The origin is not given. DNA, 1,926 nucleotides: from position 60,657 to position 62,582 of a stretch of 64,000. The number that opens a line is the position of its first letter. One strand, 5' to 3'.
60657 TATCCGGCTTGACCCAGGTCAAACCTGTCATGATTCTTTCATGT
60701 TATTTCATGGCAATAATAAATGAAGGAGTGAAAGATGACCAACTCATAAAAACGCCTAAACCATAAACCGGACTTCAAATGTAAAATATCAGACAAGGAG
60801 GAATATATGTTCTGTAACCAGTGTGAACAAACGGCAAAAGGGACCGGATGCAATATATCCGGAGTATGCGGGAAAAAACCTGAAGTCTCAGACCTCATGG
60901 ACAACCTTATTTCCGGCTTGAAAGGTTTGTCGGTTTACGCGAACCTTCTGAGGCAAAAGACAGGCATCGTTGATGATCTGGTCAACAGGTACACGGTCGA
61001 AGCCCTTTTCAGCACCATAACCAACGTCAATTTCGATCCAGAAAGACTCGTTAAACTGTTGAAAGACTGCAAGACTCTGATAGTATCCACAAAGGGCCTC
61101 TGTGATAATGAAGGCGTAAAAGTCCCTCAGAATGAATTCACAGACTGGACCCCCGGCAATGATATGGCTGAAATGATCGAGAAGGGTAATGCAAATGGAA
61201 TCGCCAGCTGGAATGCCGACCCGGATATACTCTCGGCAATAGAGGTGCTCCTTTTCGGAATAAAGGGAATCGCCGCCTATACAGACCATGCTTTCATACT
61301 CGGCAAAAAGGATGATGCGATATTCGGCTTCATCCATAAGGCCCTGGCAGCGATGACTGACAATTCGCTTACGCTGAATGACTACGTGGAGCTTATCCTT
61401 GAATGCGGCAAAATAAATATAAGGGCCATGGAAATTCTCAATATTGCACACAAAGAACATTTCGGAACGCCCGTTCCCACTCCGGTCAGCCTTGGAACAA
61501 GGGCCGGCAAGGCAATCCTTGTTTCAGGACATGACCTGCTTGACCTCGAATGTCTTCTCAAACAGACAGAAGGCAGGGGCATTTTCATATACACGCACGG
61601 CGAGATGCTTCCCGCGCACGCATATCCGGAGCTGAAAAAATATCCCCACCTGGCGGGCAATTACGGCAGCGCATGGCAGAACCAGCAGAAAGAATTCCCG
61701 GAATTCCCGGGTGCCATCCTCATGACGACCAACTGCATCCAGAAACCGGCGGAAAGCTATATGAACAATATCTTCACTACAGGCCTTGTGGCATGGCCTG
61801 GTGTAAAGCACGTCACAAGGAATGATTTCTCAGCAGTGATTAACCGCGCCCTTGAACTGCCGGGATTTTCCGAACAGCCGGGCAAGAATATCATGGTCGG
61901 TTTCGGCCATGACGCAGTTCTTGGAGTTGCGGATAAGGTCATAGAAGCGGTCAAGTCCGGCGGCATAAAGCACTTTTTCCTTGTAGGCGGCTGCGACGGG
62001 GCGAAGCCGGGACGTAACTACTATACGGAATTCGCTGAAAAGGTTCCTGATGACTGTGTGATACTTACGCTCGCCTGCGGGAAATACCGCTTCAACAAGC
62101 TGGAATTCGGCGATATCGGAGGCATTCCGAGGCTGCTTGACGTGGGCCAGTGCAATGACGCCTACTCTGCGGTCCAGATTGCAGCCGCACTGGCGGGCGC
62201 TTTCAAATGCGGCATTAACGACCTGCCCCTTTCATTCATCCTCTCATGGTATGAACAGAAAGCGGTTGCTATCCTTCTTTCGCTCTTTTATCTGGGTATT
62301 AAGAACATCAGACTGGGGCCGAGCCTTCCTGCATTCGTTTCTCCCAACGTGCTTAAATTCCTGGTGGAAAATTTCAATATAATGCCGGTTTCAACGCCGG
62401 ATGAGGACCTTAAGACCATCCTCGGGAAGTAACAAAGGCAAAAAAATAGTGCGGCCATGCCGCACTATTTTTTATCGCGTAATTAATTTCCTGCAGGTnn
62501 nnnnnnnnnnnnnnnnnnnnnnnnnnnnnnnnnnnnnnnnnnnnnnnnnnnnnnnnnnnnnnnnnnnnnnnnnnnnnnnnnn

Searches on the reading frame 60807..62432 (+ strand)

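Call 82: search_protein_families(library=pfam, proteins=[window:60807-62432:+], max_evalue=0.000001)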
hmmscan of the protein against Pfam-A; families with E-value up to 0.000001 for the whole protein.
window:60807-62432:+ (541 aa): 1 family
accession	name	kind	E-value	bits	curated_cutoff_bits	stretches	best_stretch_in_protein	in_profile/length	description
PF03063.25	Prismane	-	4.9e-166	553.8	27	1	1-536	1-513/513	Prismane/CO dehydrogenase family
